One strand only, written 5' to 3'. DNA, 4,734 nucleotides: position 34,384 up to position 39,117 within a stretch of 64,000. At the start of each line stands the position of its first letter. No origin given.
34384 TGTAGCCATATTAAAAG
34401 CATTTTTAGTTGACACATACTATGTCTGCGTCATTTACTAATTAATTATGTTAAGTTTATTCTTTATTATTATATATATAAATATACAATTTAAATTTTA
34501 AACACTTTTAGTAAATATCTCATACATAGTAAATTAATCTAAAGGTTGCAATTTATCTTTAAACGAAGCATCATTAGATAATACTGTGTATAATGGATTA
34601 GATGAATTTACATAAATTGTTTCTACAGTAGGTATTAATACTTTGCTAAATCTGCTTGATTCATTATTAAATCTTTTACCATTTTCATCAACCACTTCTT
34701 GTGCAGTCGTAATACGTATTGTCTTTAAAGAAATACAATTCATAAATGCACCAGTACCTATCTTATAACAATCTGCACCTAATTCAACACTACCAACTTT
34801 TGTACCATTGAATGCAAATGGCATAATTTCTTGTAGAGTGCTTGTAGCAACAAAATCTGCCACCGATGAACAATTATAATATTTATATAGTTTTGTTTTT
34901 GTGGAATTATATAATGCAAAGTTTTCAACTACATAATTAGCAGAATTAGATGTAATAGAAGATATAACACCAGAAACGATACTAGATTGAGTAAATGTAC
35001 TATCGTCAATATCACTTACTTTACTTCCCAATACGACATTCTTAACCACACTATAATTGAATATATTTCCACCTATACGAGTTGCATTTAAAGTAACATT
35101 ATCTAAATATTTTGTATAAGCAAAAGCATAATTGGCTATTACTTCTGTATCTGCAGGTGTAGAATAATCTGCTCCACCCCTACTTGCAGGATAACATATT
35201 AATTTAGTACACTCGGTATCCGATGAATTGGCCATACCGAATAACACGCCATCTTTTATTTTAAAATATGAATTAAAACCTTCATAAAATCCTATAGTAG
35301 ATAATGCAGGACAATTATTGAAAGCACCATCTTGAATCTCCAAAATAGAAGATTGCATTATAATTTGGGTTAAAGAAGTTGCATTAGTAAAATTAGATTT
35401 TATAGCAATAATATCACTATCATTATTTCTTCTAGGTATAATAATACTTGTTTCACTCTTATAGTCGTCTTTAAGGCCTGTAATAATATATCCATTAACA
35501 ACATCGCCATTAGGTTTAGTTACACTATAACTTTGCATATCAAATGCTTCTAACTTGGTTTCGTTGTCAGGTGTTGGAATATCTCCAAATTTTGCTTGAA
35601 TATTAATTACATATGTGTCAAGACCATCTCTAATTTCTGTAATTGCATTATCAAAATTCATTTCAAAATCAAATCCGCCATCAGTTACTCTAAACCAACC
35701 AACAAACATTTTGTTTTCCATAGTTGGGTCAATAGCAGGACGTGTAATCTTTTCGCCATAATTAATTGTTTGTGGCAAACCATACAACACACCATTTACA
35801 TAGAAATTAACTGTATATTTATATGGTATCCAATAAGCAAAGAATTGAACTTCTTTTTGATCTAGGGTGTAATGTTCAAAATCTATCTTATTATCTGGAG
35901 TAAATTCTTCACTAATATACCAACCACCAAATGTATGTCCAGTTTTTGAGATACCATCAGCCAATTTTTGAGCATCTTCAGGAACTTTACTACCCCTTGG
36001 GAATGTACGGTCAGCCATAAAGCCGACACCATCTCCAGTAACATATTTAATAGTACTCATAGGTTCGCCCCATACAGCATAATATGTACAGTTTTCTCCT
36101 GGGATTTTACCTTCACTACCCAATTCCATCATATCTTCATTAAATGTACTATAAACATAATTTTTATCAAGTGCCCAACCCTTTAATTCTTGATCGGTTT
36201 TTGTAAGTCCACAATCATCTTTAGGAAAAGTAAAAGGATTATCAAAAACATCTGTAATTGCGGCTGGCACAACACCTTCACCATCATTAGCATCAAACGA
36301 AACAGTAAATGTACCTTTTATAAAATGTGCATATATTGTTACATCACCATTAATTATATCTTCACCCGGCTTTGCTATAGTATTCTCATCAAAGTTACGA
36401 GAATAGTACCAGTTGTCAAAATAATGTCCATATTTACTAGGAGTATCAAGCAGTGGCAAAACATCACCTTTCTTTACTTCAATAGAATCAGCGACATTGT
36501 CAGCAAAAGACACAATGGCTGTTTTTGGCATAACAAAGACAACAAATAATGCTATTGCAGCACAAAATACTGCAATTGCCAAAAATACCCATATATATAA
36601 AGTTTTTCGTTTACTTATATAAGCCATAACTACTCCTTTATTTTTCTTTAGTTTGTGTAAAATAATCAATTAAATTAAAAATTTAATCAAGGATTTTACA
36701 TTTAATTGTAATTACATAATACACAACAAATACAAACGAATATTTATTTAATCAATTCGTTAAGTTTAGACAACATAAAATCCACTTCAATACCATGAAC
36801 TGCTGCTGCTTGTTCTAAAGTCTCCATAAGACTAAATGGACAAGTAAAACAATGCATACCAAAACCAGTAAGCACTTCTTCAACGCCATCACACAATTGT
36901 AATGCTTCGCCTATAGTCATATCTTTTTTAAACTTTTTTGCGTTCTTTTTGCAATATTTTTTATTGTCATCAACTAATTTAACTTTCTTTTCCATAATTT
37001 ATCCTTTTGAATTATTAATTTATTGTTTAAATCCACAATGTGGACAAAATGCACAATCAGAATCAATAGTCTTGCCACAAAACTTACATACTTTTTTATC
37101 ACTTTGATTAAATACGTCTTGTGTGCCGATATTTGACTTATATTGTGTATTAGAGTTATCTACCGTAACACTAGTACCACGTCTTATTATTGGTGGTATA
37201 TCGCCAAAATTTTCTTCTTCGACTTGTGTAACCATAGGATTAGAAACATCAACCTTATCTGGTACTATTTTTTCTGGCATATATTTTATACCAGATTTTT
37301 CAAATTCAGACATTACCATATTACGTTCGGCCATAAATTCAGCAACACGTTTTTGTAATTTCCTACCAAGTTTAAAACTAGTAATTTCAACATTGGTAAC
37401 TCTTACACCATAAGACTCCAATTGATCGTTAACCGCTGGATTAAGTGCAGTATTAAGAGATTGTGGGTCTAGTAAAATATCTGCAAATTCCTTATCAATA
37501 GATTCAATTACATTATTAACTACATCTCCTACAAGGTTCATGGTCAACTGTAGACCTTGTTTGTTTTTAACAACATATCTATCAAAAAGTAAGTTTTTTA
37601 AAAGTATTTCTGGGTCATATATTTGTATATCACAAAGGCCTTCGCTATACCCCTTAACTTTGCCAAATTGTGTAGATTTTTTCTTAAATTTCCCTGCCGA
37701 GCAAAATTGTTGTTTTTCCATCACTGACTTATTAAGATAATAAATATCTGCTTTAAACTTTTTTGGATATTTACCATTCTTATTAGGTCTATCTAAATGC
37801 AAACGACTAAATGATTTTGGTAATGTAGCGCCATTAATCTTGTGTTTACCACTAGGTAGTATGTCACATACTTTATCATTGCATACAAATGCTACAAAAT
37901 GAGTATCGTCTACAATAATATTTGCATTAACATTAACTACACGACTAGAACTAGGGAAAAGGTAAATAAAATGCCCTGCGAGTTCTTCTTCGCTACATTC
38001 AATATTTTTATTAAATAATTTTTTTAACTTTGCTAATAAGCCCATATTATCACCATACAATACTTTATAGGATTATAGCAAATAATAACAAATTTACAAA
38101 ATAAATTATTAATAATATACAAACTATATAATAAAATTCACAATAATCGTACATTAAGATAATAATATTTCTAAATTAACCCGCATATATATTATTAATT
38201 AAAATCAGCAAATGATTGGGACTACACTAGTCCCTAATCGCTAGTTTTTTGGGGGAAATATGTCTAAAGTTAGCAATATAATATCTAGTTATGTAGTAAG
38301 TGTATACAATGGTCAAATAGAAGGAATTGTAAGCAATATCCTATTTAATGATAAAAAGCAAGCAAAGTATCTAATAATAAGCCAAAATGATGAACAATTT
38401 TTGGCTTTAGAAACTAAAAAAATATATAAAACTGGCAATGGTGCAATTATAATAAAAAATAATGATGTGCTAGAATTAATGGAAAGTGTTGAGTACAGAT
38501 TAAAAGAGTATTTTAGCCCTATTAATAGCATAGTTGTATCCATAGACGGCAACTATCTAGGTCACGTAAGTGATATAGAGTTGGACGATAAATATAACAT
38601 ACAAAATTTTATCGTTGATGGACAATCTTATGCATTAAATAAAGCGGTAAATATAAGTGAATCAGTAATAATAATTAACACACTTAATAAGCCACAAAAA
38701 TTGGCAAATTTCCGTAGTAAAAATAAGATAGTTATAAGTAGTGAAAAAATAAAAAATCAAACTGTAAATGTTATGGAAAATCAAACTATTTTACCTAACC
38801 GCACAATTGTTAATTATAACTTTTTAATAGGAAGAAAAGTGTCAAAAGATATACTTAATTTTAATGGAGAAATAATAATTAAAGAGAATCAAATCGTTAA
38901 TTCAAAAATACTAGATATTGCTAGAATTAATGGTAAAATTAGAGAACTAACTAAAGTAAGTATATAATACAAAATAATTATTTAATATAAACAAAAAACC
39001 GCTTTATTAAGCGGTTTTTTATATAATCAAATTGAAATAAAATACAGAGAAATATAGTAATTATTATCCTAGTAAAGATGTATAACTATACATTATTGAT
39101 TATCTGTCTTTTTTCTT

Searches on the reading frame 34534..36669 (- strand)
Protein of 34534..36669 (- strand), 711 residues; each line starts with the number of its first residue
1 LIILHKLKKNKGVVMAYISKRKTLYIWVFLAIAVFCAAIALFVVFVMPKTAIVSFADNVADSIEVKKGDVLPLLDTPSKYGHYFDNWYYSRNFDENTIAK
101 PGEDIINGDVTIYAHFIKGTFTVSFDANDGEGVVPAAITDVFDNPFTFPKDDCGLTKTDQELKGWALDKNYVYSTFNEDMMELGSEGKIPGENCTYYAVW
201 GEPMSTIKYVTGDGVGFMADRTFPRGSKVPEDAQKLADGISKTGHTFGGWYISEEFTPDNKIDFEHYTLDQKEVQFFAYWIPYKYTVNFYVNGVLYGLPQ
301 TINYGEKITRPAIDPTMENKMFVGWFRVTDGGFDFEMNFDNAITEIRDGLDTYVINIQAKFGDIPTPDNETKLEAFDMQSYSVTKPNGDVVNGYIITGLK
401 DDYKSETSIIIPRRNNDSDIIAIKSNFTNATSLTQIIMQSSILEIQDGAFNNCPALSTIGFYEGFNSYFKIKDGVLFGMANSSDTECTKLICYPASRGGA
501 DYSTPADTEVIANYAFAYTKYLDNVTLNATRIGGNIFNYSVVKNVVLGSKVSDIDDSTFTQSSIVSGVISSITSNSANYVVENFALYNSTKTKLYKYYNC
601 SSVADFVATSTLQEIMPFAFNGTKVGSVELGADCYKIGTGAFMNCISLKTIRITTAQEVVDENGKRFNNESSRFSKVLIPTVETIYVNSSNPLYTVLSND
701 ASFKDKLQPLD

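Call 74: search_protein_families(library=pfam, proteins=[window:34534-36669:-])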
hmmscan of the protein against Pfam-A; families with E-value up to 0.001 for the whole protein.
window:34534-36669:- (711 aa): 2 families
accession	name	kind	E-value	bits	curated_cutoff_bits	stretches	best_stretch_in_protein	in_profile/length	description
PF09479.16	Flg_new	-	2.3e-24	85.7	27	3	285-342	1-53/65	Listeria-Bacteroides repeat domain (List_Bact_rpt)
PF13306.12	LRR_5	-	1.6e-21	76.9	27.7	3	595-671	6-79/127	BspA type Leucine rich repeat region (6 copies)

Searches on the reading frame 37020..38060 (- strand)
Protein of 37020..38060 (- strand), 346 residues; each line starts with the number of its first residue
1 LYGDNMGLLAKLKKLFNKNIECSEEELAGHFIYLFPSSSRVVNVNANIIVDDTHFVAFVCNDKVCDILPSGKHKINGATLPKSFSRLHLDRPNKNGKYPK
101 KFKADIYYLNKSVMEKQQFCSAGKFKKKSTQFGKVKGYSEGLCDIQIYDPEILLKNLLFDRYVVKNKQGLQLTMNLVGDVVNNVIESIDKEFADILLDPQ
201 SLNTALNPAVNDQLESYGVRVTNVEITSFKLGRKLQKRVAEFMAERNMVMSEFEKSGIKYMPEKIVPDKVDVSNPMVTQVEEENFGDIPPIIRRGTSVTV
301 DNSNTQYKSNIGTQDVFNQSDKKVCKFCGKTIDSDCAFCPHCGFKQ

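Call 74: search_protein_families(library=pfam, proteins=[window:37020-38060:-])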
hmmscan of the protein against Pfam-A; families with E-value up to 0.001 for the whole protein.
window:37020-38060:- (346 aa): 3 families
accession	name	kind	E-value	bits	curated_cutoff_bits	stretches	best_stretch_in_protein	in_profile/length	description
PF13421.11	Band_7_1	-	2.2e-14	54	24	1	32-241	1-205/211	SPFH domain-Band 7 family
PF17032.10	Zn_ribbon_15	-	5.7e-05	24.3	28.9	1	315-343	45-73/73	zinc-ribbon family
PF01145.31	Band_7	-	0.00034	21.2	23.6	1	171-246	89-162/176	SPFH domain / Band 7 family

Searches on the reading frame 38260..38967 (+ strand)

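Call 74: search_protein_families(library=pfam, proteins=[window:38260-38967:+])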
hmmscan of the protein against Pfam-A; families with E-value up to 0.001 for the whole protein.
window:38260-38967:+ (235 aa): 1 family
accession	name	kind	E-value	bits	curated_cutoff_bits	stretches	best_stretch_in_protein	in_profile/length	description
PF05239.21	PRC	-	5.5e-09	36.3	21.2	0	84-121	6-44/78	PRC-barrel domain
